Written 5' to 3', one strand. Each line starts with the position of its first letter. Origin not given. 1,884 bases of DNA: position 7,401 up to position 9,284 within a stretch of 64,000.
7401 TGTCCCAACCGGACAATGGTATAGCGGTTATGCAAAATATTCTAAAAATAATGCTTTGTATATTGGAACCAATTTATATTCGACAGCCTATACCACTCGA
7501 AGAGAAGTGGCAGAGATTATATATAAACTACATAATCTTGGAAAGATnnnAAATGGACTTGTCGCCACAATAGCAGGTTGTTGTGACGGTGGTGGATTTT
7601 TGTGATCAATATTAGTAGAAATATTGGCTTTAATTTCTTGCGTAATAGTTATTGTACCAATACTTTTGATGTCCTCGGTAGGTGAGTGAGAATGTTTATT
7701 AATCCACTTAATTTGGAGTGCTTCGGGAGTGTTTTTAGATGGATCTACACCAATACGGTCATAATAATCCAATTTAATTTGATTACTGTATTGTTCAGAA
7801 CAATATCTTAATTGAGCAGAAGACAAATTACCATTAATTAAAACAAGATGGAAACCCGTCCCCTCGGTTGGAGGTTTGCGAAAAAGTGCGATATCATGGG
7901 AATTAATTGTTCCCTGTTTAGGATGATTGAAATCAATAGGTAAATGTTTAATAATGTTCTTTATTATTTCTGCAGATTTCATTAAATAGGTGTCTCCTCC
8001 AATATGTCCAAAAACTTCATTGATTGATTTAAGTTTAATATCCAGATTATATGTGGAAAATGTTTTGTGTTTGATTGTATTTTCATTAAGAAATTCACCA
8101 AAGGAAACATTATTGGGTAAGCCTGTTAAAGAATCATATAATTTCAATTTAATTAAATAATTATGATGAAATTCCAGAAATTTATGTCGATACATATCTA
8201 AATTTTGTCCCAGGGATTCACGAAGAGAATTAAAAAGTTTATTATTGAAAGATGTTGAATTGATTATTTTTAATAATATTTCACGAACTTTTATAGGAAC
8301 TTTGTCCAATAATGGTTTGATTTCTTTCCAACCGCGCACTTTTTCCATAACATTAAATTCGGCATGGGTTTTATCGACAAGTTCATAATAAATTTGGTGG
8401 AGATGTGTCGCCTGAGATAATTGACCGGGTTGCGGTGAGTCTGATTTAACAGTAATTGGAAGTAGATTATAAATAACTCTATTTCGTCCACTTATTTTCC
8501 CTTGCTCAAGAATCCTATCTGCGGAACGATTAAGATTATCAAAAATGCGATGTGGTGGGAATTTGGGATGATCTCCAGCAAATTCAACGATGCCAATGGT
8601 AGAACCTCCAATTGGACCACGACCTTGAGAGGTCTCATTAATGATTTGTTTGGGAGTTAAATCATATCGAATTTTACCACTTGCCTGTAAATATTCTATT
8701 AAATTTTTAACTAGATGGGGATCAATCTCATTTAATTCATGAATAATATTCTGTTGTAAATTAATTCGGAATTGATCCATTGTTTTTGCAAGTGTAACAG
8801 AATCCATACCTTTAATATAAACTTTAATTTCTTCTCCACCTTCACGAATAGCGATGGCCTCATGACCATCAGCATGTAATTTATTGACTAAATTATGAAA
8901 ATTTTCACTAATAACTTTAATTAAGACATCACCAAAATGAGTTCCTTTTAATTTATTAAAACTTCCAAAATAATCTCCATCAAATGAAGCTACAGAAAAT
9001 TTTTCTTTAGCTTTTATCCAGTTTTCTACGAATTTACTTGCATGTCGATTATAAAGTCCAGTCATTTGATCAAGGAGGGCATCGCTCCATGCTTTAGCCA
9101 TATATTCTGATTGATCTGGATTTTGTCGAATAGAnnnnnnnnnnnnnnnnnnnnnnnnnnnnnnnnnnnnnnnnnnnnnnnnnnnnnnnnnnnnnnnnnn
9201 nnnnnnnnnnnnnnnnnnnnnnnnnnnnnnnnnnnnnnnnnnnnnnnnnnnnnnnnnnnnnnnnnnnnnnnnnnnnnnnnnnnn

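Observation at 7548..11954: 1468-aa membrane protein with tandem GGDEF-like domains (one GGEEI, one degenerate)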

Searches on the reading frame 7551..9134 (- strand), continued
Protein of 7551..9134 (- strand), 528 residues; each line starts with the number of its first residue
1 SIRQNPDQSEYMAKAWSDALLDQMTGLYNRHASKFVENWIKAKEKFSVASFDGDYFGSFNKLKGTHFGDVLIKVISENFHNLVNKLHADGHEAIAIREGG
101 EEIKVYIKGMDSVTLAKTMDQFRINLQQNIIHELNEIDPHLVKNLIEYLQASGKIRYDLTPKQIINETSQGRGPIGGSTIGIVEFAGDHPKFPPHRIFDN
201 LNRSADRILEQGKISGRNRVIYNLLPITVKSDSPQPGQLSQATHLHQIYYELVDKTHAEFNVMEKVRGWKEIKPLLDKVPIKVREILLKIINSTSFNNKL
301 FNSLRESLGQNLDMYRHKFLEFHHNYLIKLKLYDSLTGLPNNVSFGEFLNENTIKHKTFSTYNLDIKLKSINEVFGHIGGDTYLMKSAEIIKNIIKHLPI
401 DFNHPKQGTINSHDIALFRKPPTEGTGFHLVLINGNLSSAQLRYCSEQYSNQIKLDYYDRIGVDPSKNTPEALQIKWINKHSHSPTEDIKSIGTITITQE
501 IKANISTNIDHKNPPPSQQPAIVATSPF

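Call 67: fold_search(model_id=the predicted structure, library=pdb)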
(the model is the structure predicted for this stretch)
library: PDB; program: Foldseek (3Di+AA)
matches with E <= 10: 628; with E <= 0.001: 84
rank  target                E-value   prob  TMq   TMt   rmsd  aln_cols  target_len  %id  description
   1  6ttr_A                6.6e-08  1.00  0.27  0.71   5.7       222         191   18  Crystal Structure of the coiled coil and GGDEF domain of DgcB from Caulobacter crescentus in complex with c-di-GMP (released 2021-01-13)
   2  6ttr_B                2.5e-07  1.00  0.27  0.69   5.7       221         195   20  Crystal Structure of the coiled coil and GGDEF domain of DgcB from Caulobacter crescentus in complex with c-di-GMP (released 2021-01-13)
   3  6tts_B                4.5e-07  1.00  0.25  0.70   6.1       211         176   20  Crystal structure of the GGDEF domain of DgcB from Caulobacter crescentus in complex with c-di-GMP (released 2021-01-13)
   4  6tts_A                5.5e-07  1.00  0.26  0.73   5.8       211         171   20  Crystal structure of the GGDEF domain of DgcB from Caulobacter crescentus in complex with c-di-GMP (released 2021-01-13)
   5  3i5b_B                7.3e-07  1.00  0.26  0.76   5.1       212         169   20  Crystal structure of the isolated GGDEF domain of WpsR from Pseudomonas aeruginosa (released 2009-08-18)
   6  9t28                  8.9e-07  1.00  0.27  0.78   5.1       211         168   21  WspR response regulator with crystallization epitope mutations G306D:G308D (released 2025-12-10)
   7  6zxb_A                9.9e-07  1.00  0.27  0.48   5.6       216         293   21  Diguanylate cyclase DgcR (I-site mutant) in native state (released 2021-03-31)
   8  3i5b_A                1.1e-06  1.00  0.26  0.76   5.1       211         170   20  Crystal structure of the isolated GGDEF domain of WpsR from Pseudomonas aeruginosa (released 2009-08-18)
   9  5llw_B                1.3e-06  1.00  0.27  0.22   4.8       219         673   18  Bacteriophytochrome activated diguanylyl cyclase from Idiomarina species A28L (released 2017-03-15)
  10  3i5c_A                1.4e-06  1.00  0.27  0.68   5.5       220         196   20  Crystal structure of a fusion protein containing the leucine zipper of GCN4 and the GGDEF domain of WspR from Pseudomo (released 2009-08-18)
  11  3ign                  1.5e-06  1.00  0.26  0.79   5.7       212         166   20  Crystal Structure of the GGDEF domain from Marinobacter aquaeolei diguanylate cyclase complexed with c-di-GMP - Northeas (released 2009-08-11)
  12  5llw_A                1.5e-06  1.00  0.27  0.21   4.9       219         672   18  Bacteriophytochrome activated diguanylyl cyclase from Idiomarina species A28L (released 2017-03-15)
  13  6zxm_A                1.9e-06  1.00  0.26  0.45   5.5       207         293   21  Diguanylate cyclase DgcR in complex with c-di-GMP (released 2021-03-31)
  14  5llx_B                2.6e-06  1.00  0.27  0.22   4.5       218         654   19  Bacteriophytochrome activated diguanylyl cyclase from Idiomarina species A28L with GTP bound (released 2017-03-15)
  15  5euh_A                2.8e-06  1.00  0.27  0.79   3.7       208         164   21  Crystal structure of the c-di-GMP-bound GGDEF domain of P. fluorescens GcbC (released 2015-12-30)
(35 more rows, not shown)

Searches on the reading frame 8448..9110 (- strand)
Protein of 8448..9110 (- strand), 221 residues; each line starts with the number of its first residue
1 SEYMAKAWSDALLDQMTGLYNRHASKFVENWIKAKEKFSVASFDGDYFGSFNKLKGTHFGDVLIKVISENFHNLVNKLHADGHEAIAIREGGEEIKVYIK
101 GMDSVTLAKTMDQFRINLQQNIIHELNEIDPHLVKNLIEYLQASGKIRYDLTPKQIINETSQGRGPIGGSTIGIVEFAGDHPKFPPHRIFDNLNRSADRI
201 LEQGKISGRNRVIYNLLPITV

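Call 21: search_solved_structures(query=window:8448-9110:-, max_evalue=10, show_alignments=3)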
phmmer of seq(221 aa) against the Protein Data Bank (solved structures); distinct sequences matched with E-value up to 10: 21.
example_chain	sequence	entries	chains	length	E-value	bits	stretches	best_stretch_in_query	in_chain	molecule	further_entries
5euh_A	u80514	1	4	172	2.5e-05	27.3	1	13-120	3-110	Putative GGDEF domain membrane protein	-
8c05_A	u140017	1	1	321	3e-05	27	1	13-114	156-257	Sensor domain-containing diguanylate cyclase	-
6zxb_A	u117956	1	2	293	0.00013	25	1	10-119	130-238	Putative GGDEF/response regulator receiver domain protein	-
6zxc_A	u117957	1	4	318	0.00016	24.6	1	10-119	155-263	Putative GGDEF/response regulator receiver domain protein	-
6zxm_A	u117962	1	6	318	0.00058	22.8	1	10-119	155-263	Putative GGDEF/response regulator receiver domain protein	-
6hbz_A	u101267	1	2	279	0.0038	20.2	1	34-118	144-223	GGDEF domain protein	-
3i5b_A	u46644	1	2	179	0.0043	20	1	14-104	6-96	WspR response regulator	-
9t28_A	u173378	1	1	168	0.0054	19.6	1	14-103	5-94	diguanylate cyclase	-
3i5c_A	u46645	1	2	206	0.0058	19.5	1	14-104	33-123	Fusion of General control protein GCN4 and WSPR response regulator protein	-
6tts_A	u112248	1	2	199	0.016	18.1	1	10-123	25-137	GGDEF diguanylate cyclase DgcB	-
4wxw_A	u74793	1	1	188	0.017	18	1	11-120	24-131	Uncharacterized protein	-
4wxo_A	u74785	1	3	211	0.026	17.4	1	12-120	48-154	Uncharacterized protein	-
3bre_A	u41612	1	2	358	0.039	16.8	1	14-103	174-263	Probable two-component response regulator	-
5llw_B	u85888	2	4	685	0.083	15.8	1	11-65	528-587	Diguanylate cyclase (GGDEF) domain-containing protein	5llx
6et7_A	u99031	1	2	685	0.13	15.1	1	13-65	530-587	Diguanylate cyclase (GGDEF) domain-containing protein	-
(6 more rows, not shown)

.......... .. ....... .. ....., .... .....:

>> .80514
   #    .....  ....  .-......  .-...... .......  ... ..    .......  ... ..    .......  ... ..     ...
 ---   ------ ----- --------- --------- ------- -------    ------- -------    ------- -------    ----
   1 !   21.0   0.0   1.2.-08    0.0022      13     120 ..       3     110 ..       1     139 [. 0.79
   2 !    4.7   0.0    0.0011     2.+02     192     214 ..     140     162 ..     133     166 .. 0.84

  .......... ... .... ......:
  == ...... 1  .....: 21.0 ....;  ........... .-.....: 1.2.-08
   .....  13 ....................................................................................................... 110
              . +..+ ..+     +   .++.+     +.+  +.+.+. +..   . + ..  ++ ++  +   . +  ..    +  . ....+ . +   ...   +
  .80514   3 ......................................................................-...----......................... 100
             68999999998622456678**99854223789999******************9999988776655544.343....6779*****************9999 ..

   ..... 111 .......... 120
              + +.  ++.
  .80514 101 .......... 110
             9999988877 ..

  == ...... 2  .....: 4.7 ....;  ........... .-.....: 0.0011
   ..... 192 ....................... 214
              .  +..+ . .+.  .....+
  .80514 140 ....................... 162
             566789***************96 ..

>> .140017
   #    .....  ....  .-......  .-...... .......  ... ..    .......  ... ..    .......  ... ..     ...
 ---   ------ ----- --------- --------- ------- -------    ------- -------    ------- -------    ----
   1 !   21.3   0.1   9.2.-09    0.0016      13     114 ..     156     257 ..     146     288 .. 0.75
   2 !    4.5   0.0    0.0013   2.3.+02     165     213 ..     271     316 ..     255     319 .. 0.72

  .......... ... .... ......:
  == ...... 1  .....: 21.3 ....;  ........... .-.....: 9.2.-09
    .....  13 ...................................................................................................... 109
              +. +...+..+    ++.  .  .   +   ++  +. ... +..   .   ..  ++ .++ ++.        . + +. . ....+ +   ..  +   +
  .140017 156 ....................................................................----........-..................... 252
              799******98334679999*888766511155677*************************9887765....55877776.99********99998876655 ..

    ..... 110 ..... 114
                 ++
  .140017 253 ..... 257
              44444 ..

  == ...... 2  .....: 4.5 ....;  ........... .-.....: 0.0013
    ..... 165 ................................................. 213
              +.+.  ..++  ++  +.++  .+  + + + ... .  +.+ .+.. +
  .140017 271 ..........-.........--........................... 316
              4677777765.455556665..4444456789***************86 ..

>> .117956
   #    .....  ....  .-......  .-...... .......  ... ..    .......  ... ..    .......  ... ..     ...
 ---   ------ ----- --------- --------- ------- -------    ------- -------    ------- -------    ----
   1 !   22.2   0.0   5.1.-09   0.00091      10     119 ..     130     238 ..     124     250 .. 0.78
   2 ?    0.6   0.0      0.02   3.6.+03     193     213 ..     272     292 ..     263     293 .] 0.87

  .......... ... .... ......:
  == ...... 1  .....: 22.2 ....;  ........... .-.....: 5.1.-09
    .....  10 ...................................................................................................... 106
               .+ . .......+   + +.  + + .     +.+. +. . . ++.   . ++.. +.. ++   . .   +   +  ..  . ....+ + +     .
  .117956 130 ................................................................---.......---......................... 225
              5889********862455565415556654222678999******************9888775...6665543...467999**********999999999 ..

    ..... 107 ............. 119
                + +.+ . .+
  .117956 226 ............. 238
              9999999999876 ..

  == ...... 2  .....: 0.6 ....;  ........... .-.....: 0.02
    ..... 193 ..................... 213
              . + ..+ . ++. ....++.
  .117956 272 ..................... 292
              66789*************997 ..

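Call 28: search_protein_families(library=pfam, proteins=[window:8448-9110:-], max_evalue=1)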
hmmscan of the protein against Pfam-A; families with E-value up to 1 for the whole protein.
seq(221 aa): 1 family
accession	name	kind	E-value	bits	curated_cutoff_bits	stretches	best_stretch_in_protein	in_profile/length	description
PF00990.26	GGDEF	-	1.2e-10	41.9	23.8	1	11-121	1-110/161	Diguanylate cyclase, GGDEF domain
